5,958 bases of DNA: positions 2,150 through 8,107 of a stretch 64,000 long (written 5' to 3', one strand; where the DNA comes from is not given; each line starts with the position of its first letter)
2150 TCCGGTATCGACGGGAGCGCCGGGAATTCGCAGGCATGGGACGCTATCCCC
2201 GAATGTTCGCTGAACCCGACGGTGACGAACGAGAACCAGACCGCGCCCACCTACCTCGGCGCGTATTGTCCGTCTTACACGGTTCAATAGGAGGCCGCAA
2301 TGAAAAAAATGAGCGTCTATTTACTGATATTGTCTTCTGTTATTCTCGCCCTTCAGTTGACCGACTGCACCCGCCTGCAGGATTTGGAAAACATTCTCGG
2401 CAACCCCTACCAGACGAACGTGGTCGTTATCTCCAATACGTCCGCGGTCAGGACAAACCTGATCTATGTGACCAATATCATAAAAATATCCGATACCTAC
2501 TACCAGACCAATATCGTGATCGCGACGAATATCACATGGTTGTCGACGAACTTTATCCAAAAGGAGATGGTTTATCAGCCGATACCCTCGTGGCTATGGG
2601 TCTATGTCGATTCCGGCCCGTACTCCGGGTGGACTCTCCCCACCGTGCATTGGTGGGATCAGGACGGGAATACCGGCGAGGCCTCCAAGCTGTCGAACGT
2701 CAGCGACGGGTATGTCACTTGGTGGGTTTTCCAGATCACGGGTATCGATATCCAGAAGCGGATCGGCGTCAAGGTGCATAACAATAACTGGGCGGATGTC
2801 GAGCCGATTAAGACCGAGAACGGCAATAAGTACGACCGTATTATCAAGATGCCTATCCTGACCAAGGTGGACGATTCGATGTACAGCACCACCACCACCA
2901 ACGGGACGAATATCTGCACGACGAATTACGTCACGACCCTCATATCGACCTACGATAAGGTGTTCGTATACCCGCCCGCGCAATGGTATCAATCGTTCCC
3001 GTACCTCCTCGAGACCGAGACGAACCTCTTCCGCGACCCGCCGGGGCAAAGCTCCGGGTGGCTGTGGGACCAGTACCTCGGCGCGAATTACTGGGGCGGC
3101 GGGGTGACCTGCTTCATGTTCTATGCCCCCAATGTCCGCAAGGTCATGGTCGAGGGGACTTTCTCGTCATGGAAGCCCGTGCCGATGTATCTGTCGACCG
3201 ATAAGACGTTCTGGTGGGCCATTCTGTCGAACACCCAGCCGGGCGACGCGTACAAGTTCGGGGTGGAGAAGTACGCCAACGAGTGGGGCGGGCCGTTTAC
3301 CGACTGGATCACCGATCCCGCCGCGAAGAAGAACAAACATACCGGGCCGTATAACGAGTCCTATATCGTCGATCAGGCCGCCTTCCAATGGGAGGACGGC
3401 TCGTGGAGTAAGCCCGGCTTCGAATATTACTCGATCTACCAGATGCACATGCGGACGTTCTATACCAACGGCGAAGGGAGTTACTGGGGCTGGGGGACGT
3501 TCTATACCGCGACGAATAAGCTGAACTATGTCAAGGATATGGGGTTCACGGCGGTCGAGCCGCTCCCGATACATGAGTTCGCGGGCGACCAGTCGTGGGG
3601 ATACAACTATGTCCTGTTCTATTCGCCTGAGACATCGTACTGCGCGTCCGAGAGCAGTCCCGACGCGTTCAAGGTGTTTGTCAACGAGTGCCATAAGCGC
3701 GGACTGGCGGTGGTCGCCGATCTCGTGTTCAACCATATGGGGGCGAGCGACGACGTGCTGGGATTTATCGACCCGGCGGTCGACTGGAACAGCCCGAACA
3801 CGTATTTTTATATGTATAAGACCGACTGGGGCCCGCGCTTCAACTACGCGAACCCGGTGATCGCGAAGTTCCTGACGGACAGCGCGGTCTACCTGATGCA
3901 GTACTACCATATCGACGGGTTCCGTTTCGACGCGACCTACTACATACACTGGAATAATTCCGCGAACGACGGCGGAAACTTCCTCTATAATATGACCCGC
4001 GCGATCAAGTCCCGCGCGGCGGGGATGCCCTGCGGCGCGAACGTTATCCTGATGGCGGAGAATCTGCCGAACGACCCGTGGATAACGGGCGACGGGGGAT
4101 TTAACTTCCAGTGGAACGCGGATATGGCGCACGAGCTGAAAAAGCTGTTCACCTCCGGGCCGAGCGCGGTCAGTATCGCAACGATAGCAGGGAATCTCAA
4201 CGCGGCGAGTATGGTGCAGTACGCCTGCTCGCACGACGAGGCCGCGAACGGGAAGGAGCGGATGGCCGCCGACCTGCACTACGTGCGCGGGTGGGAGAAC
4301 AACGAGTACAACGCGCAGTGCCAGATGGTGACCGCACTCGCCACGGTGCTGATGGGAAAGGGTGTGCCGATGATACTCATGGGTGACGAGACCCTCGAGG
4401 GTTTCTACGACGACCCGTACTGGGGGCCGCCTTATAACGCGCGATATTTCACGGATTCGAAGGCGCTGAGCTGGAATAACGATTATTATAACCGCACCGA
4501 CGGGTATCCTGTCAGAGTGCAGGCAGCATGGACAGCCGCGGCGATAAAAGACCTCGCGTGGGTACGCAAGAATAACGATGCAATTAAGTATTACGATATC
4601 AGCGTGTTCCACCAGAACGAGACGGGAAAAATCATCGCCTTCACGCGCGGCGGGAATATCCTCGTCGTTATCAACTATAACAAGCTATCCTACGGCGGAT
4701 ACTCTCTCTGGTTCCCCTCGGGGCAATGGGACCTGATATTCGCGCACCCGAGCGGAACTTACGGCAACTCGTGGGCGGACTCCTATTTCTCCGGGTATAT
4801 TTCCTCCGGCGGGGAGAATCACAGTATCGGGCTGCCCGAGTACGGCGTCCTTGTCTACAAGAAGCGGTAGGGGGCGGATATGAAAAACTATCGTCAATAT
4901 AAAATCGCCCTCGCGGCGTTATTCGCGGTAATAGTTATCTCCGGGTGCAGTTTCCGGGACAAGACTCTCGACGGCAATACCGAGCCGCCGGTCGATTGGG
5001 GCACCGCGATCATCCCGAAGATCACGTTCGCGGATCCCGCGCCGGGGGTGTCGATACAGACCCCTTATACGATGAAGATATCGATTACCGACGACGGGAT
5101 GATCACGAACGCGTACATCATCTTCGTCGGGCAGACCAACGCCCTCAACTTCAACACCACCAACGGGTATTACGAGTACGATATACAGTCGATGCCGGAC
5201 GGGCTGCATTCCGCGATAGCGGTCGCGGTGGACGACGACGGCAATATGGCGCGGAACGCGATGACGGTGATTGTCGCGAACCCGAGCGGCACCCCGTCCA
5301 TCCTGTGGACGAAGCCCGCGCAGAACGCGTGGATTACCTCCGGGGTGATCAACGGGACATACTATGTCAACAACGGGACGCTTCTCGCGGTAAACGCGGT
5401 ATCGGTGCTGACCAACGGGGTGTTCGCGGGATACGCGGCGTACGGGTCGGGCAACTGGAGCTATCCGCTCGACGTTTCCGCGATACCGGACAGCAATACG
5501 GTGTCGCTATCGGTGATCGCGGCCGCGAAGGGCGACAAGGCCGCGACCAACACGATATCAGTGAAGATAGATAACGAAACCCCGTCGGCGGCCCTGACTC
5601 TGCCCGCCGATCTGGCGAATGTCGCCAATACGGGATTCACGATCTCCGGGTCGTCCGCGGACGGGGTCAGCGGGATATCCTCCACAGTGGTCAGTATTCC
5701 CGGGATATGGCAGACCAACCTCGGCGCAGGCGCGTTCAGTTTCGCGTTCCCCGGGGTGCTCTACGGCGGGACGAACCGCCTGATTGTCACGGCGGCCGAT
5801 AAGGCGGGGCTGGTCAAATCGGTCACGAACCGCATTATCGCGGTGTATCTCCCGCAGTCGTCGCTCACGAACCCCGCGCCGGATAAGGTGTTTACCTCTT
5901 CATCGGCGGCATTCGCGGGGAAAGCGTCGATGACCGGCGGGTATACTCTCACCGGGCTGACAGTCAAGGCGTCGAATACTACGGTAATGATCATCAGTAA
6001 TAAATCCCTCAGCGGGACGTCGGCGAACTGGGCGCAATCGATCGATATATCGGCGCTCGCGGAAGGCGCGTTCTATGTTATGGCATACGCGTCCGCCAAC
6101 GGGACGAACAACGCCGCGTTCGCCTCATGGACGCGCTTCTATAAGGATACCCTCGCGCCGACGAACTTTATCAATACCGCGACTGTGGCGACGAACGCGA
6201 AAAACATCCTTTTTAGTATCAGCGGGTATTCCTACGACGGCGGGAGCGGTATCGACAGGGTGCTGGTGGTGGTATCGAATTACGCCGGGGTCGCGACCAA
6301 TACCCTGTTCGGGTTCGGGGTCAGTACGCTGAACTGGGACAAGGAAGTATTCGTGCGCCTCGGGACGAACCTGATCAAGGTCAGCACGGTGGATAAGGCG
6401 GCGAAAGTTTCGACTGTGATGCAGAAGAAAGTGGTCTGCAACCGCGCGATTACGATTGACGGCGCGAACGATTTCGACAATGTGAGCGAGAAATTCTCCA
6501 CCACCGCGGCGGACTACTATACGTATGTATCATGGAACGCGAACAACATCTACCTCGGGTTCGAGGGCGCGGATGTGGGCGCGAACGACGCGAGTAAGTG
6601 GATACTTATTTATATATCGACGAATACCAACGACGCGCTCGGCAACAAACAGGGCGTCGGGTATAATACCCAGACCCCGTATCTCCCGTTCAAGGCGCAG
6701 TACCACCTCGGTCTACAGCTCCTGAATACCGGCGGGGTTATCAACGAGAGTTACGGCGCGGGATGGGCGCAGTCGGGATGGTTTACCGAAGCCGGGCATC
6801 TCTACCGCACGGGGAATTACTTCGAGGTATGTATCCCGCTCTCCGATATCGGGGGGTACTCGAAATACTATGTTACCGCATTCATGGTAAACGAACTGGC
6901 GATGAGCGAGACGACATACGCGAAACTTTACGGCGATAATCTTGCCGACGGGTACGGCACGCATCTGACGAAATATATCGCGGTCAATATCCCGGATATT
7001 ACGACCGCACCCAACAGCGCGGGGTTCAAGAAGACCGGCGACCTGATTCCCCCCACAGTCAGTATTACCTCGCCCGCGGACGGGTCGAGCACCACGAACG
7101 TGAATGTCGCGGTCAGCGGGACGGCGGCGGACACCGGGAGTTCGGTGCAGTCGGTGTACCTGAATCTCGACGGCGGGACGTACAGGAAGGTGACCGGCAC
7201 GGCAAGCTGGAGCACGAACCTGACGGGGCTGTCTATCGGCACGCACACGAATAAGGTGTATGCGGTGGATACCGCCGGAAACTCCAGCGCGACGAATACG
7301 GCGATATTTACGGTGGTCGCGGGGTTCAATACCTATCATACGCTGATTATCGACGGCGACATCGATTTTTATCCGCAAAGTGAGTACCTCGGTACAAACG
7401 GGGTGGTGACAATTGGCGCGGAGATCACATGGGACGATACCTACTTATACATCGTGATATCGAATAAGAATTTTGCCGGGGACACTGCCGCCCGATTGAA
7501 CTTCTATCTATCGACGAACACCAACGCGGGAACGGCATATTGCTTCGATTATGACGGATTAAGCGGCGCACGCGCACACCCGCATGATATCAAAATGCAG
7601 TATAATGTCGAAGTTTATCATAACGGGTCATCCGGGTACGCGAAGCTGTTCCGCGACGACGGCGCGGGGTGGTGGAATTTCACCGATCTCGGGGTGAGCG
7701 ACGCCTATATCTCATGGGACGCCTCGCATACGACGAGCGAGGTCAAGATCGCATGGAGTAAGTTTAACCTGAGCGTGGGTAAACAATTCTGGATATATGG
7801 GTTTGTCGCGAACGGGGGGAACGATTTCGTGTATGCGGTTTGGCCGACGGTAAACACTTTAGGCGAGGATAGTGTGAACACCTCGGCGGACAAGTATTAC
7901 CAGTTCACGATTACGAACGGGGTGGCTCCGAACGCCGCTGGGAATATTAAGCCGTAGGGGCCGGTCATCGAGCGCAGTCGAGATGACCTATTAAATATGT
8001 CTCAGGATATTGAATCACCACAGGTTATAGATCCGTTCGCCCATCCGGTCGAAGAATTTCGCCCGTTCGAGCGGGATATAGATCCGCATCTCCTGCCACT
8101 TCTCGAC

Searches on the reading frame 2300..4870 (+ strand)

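Call 84: search_protein_families(library=pfam, proteins=[window:2300-4870:+], max_evalue=0.00001)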
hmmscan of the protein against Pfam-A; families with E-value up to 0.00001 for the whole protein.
window:2300-4870:+ (856 aa): 2 families
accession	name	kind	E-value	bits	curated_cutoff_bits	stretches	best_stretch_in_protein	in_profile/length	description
PF00128.31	Alpha-amylase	-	2e-17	64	22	1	391-485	10-97/446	Alpha amylase, catalytic domain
PF02806.24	Alpha-amylase_C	-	1.4e-07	32.1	21.2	1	772-854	5-93/95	Alpha amylase, C-terminal all-beta domain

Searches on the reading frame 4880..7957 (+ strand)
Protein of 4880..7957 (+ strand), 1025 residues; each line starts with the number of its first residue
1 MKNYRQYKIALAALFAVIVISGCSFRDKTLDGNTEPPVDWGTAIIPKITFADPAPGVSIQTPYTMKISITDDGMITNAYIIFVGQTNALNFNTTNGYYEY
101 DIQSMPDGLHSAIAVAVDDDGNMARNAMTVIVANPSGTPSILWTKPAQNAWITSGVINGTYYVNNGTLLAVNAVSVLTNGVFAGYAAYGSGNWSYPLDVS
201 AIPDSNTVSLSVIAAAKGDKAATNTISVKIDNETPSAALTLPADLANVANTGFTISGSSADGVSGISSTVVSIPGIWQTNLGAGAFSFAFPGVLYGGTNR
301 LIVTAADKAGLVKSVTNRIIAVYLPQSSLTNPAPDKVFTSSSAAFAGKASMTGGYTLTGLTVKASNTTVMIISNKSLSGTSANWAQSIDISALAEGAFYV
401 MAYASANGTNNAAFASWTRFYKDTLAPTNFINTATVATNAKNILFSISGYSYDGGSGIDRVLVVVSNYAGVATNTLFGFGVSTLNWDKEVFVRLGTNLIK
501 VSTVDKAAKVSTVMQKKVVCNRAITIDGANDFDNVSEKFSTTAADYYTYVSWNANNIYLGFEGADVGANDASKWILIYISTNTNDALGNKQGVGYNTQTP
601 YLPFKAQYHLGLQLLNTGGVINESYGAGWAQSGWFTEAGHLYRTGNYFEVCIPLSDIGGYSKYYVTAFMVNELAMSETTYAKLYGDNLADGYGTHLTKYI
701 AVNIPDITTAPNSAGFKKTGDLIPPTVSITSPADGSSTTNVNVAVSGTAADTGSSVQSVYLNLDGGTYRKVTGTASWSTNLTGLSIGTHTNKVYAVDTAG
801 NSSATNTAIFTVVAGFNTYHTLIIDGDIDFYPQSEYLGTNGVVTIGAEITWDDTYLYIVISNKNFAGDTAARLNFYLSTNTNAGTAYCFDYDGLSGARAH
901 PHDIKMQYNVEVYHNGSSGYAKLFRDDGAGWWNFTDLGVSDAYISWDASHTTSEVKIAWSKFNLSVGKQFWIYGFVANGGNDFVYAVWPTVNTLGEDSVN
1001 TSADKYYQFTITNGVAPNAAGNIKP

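Call 84: search_protein_families(library=pfam, proteins=[window:4880-7957:+], max_evalue=0.00001)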
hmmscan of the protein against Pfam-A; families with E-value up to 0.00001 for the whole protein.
window:4880-7957:+ (1025 aa): 2 families
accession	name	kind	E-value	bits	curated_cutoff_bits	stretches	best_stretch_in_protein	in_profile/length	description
PF17957.7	Big_7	-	5.5e-11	43.4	24.1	1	725-793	1-70/70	Bacterial Ig domain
PF09136.16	Glucodextran_B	-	2.4e-09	37.4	27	1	725-810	1-80/83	Glucodextranase, domain B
